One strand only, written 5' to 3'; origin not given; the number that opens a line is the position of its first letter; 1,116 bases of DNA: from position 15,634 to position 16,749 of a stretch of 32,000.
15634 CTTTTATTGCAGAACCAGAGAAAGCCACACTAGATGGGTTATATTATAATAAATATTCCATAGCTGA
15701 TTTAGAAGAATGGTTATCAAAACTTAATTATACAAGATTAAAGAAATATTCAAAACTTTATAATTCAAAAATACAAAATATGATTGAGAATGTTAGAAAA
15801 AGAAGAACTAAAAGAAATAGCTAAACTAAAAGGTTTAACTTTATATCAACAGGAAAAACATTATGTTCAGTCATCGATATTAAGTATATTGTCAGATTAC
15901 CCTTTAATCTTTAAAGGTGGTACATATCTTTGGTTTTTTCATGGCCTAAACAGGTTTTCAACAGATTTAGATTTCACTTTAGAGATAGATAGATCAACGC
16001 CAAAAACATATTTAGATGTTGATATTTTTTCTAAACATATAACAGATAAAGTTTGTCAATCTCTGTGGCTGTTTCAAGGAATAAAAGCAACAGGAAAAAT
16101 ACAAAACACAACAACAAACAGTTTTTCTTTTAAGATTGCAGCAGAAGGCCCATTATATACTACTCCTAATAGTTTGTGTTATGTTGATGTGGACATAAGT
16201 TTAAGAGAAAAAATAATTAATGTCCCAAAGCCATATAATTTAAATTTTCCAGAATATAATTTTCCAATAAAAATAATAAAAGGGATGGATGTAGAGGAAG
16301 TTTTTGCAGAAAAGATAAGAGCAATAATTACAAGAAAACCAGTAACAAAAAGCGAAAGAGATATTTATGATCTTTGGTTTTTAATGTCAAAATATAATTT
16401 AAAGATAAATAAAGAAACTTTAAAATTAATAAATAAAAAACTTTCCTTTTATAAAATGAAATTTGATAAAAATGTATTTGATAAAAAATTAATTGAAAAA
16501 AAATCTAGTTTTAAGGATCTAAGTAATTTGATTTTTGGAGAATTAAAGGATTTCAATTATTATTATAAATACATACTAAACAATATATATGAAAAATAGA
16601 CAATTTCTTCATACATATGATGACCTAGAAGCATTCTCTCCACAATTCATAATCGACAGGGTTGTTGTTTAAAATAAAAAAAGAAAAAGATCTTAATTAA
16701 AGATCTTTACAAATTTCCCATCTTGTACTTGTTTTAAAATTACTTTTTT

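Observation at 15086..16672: Integrase-less AbiE cassette inside the conserved r-protein/aIF6/prefoldin/ftsY cluster, bracketed by 60-bp repeats that are the ftsY 3' end and differ only synonymously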

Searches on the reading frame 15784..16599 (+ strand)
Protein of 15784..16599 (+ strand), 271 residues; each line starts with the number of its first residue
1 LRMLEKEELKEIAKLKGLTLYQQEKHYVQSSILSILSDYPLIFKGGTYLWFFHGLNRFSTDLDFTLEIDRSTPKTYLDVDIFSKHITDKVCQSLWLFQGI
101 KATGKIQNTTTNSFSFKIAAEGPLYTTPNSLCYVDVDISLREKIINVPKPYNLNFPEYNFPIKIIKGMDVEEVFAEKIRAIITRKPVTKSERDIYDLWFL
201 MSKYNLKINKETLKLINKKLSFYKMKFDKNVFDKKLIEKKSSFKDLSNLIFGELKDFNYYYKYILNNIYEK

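Call 4: search_protein_families(library=pfam, proteins=[window:15784-16599:+], max_evalue=0.01)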
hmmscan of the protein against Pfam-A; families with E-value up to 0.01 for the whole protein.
window:15784-16599:+ (271 aa): 2 families
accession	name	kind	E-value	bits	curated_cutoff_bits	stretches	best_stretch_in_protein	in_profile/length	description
PF08843.17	AbiEii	-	5.6e-23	82.5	22.5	1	39-238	13-209/238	Nucleotidyl transferase AbiEii toxin, Type IV TA system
PF03635.23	Vps35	-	0.0059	15.6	35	1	164-266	303-404/726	Vacuolar protein sorting-associated protein 35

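Call 5: search_protein_families(library=padloc, proteins=[window:15784-16599:+], max_evalue=0.01)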
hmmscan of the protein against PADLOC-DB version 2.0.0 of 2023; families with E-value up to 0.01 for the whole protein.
window:15784-16599:+ (271 aa): 24 families
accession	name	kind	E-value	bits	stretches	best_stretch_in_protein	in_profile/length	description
PDLC02323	AbiEii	-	8.6e-53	177.5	1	3-266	1-245/248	AbiEii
PDLC02304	AbiEii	-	1.4e-29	101.9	1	3-260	1-247/260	AbiEii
PDLC02324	AbiEii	-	3.3e-17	61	2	40-69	26-54/231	AbiEii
PDLC02307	AbiEii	-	1.7e-15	55.4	1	20-240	3-185/219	AbiEii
PDLC02296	AbiEii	-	3.5e-15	53.9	1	40-241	45-230/282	AbiEii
PDLC02317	AbiEii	-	4.2e-15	53.6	1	3-226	1-229/396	AbiEii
PDLC02293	AbiEii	-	1.4e-14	52.3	1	41-239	42-229/270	AbiEii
PDLC02306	AbiEii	-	1.8e-14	52.1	1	41-264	41-271/280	AbiEii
PDLC02288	AbiEii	-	3.9e-14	50.2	1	6-214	14-215/294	AbiEii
PDLC02330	AbiEii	-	5.1e-14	50.5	2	40-78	26-64/219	AbiEii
PDLC02328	AbiEii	-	6.2e-14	50.4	1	37-249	11-189/203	AbiEii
PDLC02321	AbiEii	-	7.7e-13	46.8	2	155-242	172-251/296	AbiEii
PDLC02318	AbiEii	-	3.5e-11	41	1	38-201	40-184/280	AbiEii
PDLC02313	AbiEii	-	2.1e-10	38.6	1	25-251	24-236/254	AbiEii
PDLC02305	AbiEii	-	3.6e-10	37.6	1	4-238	3-222/306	AbiEii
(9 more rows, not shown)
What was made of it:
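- On AbiE type IV TA system: PADLOC AbiEii at 8.6e-53 over residues 3-266 (call 5).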

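Call 6: search_protein_families(library=ncbifam, proteins=[window:15784-16599:+], max_evalue=0.01)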
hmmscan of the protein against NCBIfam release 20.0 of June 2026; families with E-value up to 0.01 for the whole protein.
window:15784-16599:+ (271 aa): 0 families

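Call 12: find_encoding_contigs(protein=window:15784-16599:+, flank=10000, max_places=10)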
Protein window:15784-16599:+ (271 aa): no gene with exactly this product is on record in the collection.

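Call 15: find_homologous_proteins(query=window:15790-16596:+)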
Query window:15790-16596:+ (269 aa): 572 proteins with E <= 0.001 among 2206 candidates; the best 120 are listed.
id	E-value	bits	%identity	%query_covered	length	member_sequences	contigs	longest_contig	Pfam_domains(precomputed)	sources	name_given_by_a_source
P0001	8.6e-173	591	100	100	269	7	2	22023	PF08843.18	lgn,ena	-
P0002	9.2e-93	329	59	100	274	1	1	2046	PF08843.18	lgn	-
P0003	9.7e-89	316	58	100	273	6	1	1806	PF08843.18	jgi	-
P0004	1.3e-75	273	50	99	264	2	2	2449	PF08843.18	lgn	-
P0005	2.3e-75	272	51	100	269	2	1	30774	PF08843.18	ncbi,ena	-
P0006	1.6e-73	266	49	99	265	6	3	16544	PF08843.18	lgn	-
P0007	2.8e-73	265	50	99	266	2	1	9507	PF08843.18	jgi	jgi:hypothetical protein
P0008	6.4e-73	264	50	99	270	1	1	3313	PF08843.18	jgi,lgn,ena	-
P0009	1.0e-72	263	48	100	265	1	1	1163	PF08843.18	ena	-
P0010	2.3e-72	262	49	99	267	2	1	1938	PF08843.18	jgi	jgi:predicted nucleotidyltransferase component of viral defense system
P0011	3.3e-72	261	49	99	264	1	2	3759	PF08843.18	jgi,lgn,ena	-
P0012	8.3e-72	260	47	100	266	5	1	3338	PF08843.18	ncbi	-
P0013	5.0e-71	258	48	98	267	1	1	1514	PF08843.18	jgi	jgi:predicted nucleotidyltransferase component of viral defense system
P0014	2.5e-70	255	50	99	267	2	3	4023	PF08843.18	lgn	-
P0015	5.7e-70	254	48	99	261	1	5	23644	PF08843.18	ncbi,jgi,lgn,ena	-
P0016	7.9e-64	234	50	99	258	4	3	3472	PF08843.18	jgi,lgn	jgi:hypothetical protein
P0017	2.6e-63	232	49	87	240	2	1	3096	PF08843.18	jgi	jgi:hypothetical protein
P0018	4.5e-60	222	51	98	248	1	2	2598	PF08843.18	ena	-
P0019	1.1e-59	220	47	99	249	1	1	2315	PF08843.18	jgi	jgi:predicted nucleotidyltransferase component of viral defense system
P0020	2.7e-59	219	50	98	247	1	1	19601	PF08843.18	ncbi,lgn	-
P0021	1.4e-58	217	47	99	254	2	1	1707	PF08843.18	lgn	-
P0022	4.7e-58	215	49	97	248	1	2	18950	PF08843.18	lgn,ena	-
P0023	6.0e-58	215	46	95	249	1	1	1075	PF08843.18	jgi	jgi:predicted nucleotidyltransferase component of viral defense system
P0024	2.6e-57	213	46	95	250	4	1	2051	PF08843.18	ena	-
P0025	6.1e-57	211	45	98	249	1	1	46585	PF08843.18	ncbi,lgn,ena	-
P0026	8.6e-57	211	46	95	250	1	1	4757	PF08843.18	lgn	-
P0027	1.0e-56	211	48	98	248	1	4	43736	PF08843.18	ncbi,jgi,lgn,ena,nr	ncbi:nucleotidyl transferase AbiEii/AbiGii toxin family protein [Candidatus Micrarchaeota archaeon]|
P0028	1.4e-56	210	49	97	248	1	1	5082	PF08843.18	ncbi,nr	ncbi:nucleotidyl transferase AbiEii/AbiGii toxin family protein [Candidatus Micrarchaeota archaeon]|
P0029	4.7e-56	209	50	86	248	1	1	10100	PF08843.18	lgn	-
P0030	5.3e-56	208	45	97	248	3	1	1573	PF08843.18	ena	-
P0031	5.3e-56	208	48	97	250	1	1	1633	PF08843.18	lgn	-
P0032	1.3e-55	207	46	94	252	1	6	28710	PF08843.18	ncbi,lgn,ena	-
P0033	1.6e-55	207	48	92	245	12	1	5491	PF08843.18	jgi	jgi:hypothetical protein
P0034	1.6e-55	207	45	95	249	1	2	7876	PF08843.18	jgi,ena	-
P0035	1.8e-55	207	44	98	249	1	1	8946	PF08843.18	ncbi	ncbi:MAG: nucleotidyl transferase AbiEii/AbiGii toxin family protein [Candidatus Micrarchaeota archa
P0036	1.9e-55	207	47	97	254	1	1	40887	PF08843.18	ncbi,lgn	-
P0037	1.9e-55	207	47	97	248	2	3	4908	PF08843.18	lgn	-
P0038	2.5e-55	206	47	97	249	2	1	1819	PF08843.18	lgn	-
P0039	2.6e-55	206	45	95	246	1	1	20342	PF08843.18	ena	-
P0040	3.2e-55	206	44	95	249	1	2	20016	PF08843.18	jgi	jgi:predicted nucleotidyltransferase component of viral defense system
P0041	3.7e-55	206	44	95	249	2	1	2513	PF08843.18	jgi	jgi:predicted nucleotidyltransferase component of viral defense system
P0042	4.6e-55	205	45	97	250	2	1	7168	PF08843.18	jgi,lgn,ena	-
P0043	4.7e-55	205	47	95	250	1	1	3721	PF08843.18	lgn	-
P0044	5.9e-55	205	46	95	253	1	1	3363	PF08843.18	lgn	-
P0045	5.9e-55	205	47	97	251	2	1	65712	PF08843.18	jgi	jgi:predicted nucleotidyltransferase component of viral defense system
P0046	7.1e-55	205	43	99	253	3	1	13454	PF08843.18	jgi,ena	-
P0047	7.3e-55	205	48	98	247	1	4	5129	PF08843.18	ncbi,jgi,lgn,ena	-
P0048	7.8e-55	205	49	95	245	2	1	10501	PF08843.18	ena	-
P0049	1.3e-54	204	44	94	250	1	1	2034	PF08843.18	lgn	-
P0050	1.3e-54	204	45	98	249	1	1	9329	PF08843.18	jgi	jgi:predicted nucleotidyltransferase component of viral defense system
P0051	1.4e-54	204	49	95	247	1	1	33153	PF08843.18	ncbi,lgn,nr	ncbi:MAG: nucleotidyl transferase AbiEii/AbiGii toxin family protein [archaeon]|nr:nucleotidyl trans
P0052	1.4e-54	204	48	97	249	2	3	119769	PF08843.18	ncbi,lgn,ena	-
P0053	1.8e-54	203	45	99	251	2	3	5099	PF08843.18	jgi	-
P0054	1.8e-54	203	46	95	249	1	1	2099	PF08843.18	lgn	-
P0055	2.5e-54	203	44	97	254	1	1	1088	PF08843.18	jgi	-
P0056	2.6e-54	203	45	98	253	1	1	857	PF08843.18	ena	-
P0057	2.6e-54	203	48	98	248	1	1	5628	PF08843.18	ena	-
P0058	3.0e-54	203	47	100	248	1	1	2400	PF08843.18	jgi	jgi:predicted nucleotidyltransferase component of viral defense system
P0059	3.0e-54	203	43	99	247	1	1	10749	PF08843.18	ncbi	ncbi:MAG: nucleotidyl transferase AbiEii/AbiGii toxin family protein [Candidatus Micrarchaeota archa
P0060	3.1e-54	203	46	95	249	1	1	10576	PF08843.18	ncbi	-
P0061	3.3e-54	202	42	95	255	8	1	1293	PF08843.18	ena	-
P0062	4.1e-54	202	48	98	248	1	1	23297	PF08843.18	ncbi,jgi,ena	ncbi:MAG: nucleotidyl transferase AbiEii/AbiGii toxin family protein [Candidatus Micrarchaeota archa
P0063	4.2e-54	202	45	98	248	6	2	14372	PF08843.18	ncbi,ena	-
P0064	6.2e-54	202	44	98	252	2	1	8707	PF08843.18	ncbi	-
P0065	6.2e-54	202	46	100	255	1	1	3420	PF08843.18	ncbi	-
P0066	7.4e-54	201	45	95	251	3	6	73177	PF08843.18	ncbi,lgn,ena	-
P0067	8.3e-54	201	45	95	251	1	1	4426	PF08843.18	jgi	-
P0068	8.4e-54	201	43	98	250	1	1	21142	PF08843.18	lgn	-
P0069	9.8e-54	201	45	97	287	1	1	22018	PF08843.18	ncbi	-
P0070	1.1e-53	201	44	98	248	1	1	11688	PF08843.18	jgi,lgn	jgi:hypothetical protein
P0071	1.2e-53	201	46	95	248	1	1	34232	PF08843.18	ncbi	-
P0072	1.3e-53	201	44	98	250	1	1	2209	PF08843.18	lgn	-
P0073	1.7e-53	200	46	95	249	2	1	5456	PF08843.18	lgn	-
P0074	2.0e-53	200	48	99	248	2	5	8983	PF08843.18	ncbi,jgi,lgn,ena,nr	ncbi:MAG: hypothetical protein COT90_03510 [Candidatus Diapherotrites archaeon CG10_big_fil_rev_8_21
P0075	2.3e-53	200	44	99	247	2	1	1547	PF08843.18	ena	-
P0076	2.4e-53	200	46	97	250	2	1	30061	PF08843.18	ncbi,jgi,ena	ncbi:MAG: nucleotidyl transferase AbiEii/AbiGii toxin family protein [archaeon]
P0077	3.2e-53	199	45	97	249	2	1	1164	PF08843.18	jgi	-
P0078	3.9e-53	199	44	95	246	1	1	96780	PF08843.18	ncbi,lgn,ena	-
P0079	4.5e-53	199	46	95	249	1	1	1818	PF08843.18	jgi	-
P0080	4.7e-53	199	43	95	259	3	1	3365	PF08843.18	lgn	-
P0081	5.1e-53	199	44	95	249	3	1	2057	PF08843.18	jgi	-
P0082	8.0e-53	198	43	95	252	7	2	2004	PF08843.18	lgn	-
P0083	8.5e-53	198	45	95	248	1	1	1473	PF08843.18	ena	-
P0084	9.8e-53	198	46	95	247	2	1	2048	PF08843.18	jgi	-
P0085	9.8e-53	198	46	98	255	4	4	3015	PF08843.18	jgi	-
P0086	1.6e-52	197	43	98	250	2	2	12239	PF08843.18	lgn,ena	-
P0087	1.6e-52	197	48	95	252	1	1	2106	PF08843.18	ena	-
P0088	2.3e-52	196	44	95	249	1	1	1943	PF08843.18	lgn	-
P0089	2.6e-52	196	45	98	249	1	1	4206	PF08843.18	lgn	-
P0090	4.6e-52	195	44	97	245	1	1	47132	PF08843.18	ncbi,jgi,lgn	-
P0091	5.4e-52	195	43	97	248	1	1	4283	PF08843.18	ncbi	-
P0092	5.4e-52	195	46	97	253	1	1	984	PF08843.18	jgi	jgi:predicted nucleotidyltransferase component of viral defense system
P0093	6.0e-52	195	48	95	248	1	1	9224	PF08843.18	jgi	-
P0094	6.3e-52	195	44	95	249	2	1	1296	PF08843.18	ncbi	-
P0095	6.4e-52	195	46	97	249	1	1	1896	PF08843.18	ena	-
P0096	7.2e-52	195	44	99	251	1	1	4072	PF08843.18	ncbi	ncbi:MAG: nucleotidyl transferase AbiEii/AbiGii toxin family protein [Candidatus Micrarchaeota archa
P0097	9.5e-52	194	47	98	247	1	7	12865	PF08843.18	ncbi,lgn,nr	ncbi:MAG: nucleotidyl transferase AbiEii/AbiGii toxin family protein [Candidatus ainarchaeum sp.]|nr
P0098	1.0e-51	194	45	95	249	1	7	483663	PF08843.18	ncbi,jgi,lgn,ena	jgi:predicted nucleotidyltransferase component of viral defense system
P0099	1.1e-51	194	45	97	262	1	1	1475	PF08843.18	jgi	jgi:hypothetical protein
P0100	1.3e-51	194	44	98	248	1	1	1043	PF08843.18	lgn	-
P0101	1.4e-51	194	43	98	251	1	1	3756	PF08843.18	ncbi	ncbi:MAG: nucleotidyl transferase AbiEii/AbiGii toxin family protein [Candidatus Micrarchaeota archa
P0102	1.9e-51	193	42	100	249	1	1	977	PF08843.18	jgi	jgi:predicted nucleotidyltransferase component of viral defense system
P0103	2.3e-51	193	43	97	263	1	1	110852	PF08843.18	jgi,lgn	jgi:hypothetical protein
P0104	2.3e-51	193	44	97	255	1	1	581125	PF08843.18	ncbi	ncbi:MAG: nucleotidyl transferase AbiEii/AbiGii toxin family protein [Candidatus Diapherotrites arch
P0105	2.3e-51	193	43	97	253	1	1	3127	PF08843.18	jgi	jgi:hypothetical protein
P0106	2.3e-51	193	45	95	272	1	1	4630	PF08843.18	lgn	-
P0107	2.5e-51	193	43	99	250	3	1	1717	PF08843.18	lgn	-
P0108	2.6e-51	193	44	95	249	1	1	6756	PF08843.18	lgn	-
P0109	2.6e-51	193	43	97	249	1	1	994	PF08843.18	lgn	-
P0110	3.1e-51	193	44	97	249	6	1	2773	PF08843.18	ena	-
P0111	3.1e-51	193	45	100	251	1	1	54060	PF08843.18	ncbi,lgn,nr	ncbi:MAG: nucleotidyl transferase AbiEii/AbiGii toxin family protein [Candidatus Diapherotrites arch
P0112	3.4e-51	193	44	97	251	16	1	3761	PF08843.18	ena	-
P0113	3.5e-51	193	47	95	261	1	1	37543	PF08843.18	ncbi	-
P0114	3.8e-51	192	43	97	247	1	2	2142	PF08843.18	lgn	-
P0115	3.9e-51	192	45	95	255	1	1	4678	PF08843.18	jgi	-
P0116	4.1e-51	192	44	95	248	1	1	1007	PF08843.18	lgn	-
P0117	4.1e-51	192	45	99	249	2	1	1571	PF08843.18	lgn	-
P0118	4.2e-51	192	43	95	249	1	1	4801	PF08843.18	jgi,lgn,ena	-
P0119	4.6e-51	192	43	100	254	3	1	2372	PF08843.18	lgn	-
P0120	5.5e-51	192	44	97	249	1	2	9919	PF08843.18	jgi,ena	-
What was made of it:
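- The closest AbiEii elsewhere is only 59% identical (call 15).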

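Call 69: find_related_loci(query=A3, collection=viral_contigs, flank=8000)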
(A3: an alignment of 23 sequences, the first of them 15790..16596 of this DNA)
Query A3 (269 aa) in viral_contigs; peptide patterns used: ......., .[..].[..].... (x = any residue, [..] = any of these).
46 stretches matched a pattern; 27 encode a relative of the query (tblastn E <= 1e-3); 27 distinct loci.
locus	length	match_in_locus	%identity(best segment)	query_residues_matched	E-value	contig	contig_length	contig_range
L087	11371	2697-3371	31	1-220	3e-12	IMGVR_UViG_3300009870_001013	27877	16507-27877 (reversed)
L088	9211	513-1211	26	7-225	2e-10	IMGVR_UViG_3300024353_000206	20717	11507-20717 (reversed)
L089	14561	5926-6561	27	4-203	3e-10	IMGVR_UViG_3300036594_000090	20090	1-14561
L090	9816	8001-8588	30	23-212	6e-10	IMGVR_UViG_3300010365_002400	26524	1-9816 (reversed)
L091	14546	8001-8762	27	4-243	6e-9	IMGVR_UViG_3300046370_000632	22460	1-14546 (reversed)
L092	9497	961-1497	33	18-217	6e-9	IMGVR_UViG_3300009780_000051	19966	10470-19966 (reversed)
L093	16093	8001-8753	23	1-244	6e-9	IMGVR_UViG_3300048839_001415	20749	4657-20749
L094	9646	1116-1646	30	41-211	7e-9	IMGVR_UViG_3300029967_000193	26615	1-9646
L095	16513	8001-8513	29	41-205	2e-8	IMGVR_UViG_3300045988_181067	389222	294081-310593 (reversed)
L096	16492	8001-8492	28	41-201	3e-8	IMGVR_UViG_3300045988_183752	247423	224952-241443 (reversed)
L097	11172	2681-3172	28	41-201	3e-8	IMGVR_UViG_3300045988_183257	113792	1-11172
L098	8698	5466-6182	25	4-229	1e-7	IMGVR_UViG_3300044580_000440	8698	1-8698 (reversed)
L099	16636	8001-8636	27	10-212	4e-7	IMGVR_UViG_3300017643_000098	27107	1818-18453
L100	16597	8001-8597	26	1-195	4e-7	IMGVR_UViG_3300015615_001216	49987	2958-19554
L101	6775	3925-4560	27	10-212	4e-7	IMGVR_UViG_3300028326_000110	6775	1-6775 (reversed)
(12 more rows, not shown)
